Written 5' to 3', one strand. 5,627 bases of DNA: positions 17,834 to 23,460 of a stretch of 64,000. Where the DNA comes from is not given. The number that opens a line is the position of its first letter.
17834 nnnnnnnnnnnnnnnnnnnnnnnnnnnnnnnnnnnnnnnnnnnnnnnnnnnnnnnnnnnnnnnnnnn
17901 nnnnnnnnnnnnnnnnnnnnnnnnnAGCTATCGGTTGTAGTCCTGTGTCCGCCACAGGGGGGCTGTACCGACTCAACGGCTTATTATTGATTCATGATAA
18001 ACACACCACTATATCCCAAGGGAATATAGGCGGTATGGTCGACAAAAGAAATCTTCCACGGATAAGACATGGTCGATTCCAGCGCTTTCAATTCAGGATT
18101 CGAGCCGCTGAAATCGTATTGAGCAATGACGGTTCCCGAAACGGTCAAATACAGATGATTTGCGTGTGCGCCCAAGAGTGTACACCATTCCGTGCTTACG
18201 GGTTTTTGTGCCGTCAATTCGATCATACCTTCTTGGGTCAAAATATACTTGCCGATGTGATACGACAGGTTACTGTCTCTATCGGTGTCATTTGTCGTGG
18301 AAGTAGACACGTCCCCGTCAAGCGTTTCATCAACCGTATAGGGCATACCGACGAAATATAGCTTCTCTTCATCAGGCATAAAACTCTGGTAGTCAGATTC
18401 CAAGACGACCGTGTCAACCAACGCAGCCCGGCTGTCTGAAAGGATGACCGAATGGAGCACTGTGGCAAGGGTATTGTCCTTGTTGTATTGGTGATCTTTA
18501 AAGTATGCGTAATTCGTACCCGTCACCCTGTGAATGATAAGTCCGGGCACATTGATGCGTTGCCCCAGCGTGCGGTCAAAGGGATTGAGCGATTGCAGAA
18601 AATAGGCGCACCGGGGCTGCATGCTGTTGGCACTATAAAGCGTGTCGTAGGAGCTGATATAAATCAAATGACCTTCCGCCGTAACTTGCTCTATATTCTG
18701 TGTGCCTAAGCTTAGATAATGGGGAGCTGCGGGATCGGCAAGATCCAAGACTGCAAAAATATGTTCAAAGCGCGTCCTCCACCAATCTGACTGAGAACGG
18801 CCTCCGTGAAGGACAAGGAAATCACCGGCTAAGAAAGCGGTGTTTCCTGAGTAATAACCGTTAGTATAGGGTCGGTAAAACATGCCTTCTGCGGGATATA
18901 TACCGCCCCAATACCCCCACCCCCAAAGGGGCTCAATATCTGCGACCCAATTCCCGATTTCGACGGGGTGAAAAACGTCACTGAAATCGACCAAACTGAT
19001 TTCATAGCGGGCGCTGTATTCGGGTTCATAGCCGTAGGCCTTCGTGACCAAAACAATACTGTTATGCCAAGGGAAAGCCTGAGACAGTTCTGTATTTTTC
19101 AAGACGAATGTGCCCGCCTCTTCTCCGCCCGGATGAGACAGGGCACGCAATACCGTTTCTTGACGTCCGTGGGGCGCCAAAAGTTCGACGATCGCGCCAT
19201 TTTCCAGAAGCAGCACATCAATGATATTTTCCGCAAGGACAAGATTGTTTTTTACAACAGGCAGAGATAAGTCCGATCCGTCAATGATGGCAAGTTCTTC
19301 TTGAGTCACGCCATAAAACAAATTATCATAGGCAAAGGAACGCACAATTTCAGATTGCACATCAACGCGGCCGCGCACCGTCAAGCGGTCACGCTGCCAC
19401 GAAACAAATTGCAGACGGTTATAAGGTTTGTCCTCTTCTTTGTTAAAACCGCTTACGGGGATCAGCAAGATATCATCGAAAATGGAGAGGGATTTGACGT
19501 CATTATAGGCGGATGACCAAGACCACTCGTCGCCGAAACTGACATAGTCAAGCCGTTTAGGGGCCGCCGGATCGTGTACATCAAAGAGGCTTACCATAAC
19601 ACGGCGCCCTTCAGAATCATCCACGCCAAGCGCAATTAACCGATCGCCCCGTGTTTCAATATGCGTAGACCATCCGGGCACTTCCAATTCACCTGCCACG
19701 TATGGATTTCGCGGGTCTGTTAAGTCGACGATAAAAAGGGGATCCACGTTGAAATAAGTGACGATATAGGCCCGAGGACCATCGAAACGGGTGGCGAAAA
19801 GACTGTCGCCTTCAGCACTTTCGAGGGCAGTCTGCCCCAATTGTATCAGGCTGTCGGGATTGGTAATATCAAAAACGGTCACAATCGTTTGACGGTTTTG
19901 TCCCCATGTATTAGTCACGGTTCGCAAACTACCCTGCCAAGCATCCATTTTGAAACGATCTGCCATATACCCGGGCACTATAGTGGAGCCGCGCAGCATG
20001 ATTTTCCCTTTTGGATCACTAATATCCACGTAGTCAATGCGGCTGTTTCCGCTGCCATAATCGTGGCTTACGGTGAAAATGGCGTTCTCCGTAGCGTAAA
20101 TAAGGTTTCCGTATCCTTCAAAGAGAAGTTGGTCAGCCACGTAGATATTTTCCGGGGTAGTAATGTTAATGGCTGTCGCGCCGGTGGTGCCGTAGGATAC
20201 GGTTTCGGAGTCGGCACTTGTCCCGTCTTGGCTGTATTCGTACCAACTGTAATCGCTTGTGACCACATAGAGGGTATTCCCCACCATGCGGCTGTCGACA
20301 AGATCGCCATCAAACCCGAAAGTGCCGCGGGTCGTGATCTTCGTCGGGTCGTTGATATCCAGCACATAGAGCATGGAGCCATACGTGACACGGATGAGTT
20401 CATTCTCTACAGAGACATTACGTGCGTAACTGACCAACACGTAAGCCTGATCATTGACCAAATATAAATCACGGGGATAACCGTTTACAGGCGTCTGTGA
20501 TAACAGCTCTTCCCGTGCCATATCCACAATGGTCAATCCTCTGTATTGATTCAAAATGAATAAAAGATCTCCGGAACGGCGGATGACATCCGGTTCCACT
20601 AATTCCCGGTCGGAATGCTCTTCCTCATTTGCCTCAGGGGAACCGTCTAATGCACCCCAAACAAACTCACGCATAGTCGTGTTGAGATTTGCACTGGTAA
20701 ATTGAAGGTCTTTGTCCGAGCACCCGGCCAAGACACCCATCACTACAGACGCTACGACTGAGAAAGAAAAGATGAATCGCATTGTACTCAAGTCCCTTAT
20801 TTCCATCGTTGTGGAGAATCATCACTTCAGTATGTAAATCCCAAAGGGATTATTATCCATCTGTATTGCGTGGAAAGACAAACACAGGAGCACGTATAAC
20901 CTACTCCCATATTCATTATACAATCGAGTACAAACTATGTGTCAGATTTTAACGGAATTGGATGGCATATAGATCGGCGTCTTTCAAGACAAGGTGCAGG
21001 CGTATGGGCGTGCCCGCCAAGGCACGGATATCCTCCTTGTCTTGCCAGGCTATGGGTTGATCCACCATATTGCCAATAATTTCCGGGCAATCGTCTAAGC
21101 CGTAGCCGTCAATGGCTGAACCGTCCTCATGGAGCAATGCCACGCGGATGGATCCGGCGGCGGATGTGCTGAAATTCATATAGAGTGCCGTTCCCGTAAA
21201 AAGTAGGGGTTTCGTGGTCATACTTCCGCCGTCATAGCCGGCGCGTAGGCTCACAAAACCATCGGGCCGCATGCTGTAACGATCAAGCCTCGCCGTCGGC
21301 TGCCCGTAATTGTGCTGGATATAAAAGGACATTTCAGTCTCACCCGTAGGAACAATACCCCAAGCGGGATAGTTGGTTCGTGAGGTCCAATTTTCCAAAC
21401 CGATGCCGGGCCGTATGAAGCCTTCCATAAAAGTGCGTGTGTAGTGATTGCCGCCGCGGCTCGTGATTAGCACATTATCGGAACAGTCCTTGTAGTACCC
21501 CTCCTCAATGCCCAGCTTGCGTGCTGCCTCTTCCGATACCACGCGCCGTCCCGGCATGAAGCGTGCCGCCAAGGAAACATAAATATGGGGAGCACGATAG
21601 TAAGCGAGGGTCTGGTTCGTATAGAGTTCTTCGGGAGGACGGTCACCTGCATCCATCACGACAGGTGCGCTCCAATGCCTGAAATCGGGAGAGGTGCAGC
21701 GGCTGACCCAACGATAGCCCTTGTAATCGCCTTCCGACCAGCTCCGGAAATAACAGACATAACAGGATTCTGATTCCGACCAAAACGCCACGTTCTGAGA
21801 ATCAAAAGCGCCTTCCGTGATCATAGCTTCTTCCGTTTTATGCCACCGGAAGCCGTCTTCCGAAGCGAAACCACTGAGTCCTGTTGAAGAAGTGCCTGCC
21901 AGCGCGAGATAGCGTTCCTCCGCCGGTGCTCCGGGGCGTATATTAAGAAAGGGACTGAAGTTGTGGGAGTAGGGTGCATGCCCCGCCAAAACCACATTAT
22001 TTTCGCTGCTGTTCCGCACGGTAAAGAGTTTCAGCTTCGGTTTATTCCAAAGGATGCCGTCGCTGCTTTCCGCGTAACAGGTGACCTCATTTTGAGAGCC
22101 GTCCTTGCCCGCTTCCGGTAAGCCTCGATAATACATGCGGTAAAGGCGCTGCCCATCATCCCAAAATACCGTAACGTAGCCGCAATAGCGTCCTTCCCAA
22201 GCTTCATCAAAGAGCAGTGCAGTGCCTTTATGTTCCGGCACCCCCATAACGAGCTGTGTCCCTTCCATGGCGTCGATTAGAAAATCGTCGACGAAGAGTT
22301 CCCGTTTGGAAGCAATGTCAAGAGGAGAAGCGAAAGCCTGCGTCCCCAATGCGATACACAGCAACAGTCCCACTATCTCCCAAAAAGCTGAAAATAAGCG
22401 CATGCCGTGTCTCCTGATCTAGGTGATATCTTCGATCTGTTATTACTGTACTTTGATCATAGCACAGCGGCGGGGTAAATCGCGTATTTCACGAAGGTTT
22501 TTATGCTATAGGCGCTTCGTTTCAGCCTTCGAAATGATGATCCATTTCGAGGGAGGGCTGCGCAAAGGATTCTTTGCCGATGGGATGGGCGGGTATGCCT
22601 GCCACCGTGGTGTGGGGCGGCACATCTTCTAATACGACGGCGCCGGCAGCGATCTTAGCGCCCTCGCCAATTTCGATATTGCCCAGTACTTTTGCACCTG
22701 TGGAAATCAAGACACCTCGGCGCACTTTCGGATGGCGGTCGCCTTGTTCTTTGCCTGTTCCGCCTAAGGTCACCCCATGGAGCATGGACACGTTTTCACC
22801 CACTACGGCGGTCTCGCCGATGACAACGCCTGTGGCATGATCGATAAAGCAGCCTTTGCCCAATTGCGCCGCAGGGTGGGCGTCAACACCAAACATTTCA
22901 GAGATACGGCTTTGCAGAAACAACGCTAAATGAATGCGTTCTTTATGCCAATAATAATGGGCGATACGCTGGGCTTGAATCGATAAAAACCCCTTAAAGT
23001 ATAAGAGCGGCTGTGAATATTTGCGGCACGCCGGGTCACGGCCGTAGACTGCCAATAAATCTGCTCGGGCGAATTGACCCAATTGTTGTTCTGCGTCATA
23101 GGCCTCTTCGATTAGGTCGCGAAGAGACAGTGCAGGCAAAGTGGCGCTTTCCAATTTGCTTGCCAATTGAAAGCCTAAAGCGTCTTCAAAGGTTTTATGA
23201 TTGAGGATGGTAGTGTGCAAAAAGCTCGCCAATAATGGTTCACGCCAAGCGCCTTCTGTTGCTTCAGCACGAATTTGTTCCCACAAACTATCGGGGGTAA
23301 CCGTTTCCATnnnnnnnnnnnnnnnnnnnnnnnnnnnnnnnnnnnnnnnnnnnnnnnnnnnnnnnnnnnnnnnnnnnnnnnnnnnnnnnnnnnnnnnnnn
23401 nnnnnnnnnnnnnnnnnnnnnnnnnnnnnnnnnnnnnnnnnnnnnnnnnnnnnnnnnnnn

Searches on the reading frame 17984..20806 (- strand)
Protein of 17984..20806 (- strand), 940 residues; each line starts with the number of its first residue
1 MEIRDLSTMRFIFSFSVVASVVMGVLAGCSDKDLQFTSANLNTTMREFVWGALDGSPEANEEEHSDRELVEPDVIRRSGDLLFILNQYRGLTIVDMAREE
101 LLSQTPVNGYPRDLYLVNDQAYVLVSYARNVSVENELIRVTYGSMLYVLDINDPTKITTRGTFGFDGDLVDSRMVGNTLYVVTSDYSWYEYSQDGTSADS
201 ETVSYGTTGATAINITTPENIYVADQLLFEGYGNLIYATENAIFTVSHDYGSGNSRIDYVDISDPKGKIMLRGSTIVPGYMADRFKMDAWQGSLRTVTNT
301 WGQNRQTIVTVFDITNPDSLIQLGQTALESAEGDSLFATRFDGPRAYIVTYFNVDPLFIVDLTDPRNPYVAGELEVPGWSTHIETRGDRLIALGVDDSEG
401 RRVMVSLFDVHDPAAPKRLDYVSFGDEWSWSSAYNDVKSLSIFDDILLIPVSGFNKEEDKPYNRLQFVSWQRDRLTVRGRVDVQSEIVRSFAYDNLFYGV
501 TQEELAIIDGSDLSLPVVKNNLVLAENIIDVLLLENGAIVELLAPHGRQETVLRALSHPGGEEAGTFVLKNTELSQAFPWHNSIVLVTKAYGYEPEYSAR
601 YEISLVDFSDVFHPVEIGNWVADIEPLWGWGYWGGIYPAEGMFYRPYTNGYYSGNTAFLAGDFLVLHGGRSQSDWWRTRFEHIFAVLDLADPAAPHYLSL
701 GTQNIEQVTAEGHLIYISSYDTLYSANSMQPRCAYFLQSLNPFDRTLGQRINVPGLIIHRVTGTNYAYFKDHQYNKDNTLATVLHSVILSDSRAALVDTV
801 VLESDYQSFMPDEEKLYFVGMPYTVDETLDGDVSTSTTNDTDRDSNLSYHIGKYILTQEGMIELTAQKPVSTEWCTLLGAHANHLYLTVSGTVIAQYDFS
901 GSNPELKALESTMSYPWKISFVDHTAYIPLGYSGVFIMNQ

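Call 6: search_protein_families(library=pfam, proteins=[window:17984-20806:-], max_evalue=0.001)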
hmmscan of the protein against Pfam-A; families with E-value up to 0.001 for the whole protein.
window:17984-20806:- (940 aa): 1 family
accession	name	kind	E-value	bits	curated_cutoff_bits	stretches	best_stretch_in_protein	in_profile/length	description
PF09826.15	Beta_propel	-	2.8e-71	241.3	22.4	1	70-512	12-494/495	Beta propeller domain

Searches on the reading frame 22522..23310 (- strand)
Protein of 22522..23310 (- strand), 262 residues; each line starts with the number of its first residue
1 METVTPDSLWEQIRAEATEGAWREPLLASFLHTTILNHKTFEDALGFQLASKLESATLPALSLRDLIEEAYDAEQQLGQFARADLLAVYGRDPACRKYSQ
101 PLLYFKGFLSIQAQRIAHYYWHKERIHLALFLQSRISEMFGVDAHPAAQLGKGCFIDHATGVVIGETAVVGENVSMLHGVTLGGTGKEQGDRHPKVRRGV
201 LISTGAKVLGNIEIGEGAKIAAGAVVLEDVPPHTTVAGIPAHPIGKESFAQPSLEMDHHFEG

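Call 54: search_protein_families(library=pfam, proteins=[window:22522-23310:-], max_evalue=0.0001)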
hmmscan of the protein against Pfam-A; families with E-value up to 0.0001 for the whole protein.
window:22522-23310:- (262 aa): 2 families
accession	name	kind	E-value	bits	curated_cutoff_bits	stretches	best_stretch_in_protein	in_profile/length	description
PF06426.19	SATase_N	-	1.5e-38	131.7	21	1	9-113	1-105/105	Serine acetyltransferase, N-terminal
PF00132.30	Hexapep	-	2.3e-11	43.3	27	1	193-226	1-34/36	Bacterial transferase hexapeptide (six repeats)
